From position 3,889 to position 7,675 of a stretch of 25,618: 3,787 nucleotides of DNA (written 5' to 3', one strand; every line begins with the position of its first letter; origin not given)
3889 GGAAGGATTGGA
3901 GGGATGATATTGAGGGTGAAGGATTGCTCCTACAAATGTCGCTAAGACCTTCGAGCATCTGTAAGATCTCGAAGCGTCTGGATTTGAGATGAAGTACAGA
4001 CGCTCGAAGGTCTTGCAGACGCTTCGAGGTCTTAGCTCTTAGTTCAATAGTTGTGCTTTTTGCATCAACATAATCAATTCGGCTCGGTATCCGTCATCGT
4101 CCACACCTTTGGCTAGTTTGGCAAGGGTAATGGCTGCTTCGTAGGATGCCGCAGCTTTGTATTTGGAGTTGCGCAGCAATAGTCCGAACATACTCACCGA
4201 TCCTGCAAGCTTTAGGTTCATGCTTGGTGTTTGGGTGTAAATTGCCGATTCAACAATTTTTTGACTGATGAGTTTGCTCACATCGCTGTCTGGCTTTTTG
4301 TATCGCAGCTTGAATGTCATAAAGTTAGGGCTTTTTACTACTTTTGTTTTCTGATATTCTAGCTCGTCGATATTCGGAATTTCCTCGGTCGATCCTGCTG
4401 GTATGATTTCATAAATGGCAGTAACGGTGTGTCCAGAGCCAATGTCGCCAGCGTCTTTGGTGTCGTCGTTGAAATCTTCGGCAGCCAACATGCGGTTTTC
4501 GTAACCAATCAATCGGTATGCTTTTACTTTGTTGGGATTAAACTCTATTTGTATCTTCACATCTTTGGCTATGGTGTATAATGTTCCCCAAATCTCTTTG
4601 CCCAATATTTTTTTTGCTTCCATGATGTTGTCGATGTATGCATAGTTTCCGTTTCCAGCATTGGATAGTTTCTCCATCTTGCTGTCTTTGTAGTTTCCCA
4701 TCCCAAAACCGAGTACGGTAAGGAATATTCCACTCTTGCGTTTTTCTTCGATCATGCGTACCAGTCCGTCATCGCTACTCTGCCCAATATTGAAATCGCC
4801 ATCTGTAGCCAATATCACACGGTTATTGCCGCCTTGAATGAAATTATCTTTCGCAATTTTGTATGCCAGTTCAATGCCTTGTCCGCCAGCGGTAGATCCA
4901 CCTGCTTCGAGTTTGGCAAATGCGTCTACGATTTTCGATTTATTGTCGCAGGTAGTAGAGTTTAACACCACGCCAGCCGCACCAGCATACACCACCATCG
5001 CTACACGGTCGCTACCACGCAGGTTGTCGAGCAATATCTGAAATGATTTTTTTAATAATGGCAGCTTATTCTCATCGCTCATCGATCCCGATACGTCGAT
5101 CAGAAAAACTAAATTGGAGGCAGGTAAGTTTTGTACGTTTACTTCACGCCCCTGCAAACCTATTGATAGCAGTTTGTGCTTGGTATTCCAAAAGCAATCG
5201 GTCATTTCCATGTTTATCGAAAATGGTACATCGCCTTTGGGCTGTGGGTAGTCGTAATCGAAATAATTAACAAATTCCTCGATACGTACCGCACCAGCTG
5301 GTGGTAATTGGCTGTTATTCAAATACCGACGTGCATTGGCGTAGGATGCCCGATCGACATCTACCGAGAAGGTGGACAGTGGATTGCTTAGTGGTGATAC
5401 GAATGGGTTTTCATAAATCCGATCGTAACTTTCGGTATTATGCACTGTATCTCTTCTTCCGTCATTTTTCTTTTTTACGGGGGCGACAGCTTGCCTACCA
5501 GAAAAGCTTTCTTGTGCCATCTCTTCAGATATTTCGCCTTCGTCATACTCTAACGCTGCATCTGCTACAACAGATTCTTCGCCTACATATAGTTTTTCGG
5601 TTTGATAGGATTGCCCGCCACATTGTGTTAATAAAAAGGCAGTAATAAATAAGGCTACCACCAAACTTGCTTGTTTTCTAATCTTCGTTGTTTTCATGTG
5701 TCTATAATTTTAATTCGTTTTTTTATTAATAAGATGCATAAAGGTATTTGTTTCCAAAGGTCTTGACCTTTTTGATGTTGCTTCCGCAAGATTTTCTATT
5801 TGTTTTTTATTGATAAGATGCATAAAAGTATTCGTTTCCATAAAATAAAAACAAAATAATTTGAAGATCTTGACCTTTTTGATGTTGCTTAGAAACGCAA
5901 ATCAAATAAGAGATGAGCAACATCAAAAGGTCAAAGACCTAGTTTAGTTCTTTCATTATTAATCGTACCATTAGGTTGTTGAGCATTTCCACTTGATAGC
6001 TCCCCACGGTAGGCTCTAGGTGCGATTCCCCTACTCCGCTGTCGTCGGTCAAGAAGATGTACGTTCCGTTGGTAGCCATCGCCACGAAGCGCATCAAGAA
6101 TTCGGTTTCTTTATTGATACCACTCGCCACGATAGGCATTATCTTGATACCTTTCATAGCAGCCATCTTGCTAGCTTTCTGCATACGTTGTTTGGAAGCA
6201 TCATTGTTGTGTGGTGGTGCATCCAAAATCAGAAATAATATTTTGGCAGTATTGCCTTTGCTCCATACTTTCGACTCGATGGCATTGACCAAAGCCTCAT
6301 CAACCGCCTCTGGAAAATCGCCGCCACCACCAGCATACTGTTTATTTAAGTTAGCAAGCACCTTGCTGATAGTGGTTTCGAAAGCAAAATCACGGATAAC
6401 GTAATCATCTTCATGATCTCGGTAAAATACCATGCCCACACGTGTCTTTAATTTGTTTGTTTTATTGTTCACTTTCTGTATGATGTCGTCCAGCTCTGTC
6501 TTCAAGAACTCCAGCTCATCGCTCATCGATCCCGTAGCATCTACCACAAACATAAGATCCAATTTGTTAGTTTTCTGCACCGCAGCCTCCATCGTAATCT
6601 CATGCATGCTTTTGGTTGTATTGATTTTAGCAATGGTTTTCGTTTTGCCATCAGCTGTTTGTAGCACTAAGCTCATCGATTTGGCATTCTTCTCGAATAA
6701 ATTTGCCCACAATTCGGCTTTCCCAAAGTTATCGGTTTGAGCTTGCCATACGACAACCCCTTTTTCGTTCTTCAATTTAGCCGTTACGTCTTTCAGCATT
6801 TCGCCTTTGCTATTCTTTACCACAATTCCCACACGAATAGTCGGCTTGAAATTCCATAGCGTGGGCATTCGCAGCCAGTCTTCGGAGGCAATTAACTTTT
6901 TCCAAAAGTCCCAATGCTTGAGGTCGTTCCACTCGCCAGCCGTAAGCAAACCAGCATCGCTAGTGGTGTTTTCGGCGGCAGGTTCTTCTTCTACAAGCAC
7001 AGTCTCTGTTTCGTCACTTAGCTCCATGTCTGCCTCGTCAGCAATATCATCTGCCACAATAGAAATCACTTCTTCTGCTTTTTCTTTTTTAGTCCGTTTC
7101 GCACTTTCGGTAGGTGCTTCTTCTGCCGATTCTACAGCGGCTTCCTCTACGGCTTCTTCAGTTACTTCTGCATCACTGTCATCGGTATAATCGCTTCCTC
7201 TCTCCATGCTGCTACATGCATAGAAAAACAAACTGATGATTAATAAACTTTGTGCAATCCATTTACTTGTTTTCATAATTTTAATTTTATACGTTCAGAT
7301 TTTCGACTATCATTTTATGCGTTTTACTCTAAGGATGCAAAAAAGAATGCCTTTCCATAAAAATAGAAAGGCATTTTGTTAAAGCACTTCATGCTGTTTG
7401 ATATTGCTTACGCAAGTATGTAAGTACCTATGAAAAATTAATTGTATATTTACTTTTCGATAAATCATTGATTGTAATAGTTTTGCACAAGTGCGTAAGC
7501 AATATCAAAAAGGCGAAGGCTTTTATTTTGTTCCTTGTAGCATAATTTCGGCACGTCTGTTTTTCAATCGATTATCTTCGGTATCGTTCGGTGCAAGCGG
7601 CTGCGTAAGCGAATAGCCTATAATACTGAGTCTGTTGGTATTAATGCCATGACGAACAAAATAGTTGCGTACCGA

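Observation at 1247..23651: Abundant hairpin-headed dispersed element in almost every intergenic region (about 18 copies in 25.6 kb)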

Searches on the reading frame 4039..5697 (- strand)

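Call 19: search_protein_families(library=pfam, proteins=[window:4039-5697:-])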
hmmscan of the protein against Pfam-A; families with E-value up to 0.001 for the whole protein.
window:4039-5697:- (552 aa): 5 families
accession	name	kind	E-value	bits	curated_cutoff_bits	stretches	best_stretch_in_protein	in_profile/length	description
PF12034.13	YfbK_C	-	6.7e-69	232.2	25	1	371-549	1-182/184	Uncharacterized protein YfbK, C-terminal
PF12450.13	vWF_A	-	5.5e-39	132.5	25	1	87-177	3-93/94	von Willebrand factor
PF00092.34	VWA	-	4.4e-16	60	23.8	1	195-363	1-170/174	von Willebrand factor type A domain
PF13519.12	VWA_2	-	3e-13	50.7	27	1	196-300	1-106/107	von Willebrand factor type A domain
PF13768.12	VWA_3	-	2.2e-05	25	27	1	195-352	2-153/155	von Willebrand factor type A domain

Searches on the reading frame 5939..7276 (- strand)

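Call 19: search_protein_families(library=pfam, proteins=[window:5939-7276:-])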
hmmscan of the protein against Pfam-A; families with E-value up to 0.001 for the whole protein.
window:5939-7276:- (445 aa): 5 families
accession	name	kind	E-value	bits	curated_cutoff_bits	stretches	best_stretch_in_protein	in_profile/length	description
PF00092.34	VWA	-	2.6e-13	51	23.8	1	240-412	1-165/174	von Willebrand factor type A domain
PF25106.1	VWA_4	-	8.9e-13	48.6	27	1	241-389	2-136/169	von Willebrand factor A domain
PF20782.3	TssR_VWA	-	5.6e-06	26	25.7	1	233-314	42-123/304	TssR protein VWA domain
PF13519.12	VWA_2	-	2.6e-05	25.2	27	1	241-352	1-105/107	von Willebrand factor type A domain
PF24909.1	vWA_SIBA-E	-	0.00036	20.5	27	1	216-385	10-174/284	Integrin beta-like protein A-E, vWA-like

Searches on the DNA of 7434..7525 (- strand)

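Call 69: search_dna_similar(query=window:7434-7525:-, collection=plasmids, mode=distant, max_evalue=0.01, max_rows=10)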
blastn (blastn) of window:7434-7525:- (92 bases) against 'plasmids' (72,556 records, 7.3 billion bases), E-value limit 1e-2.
No match.
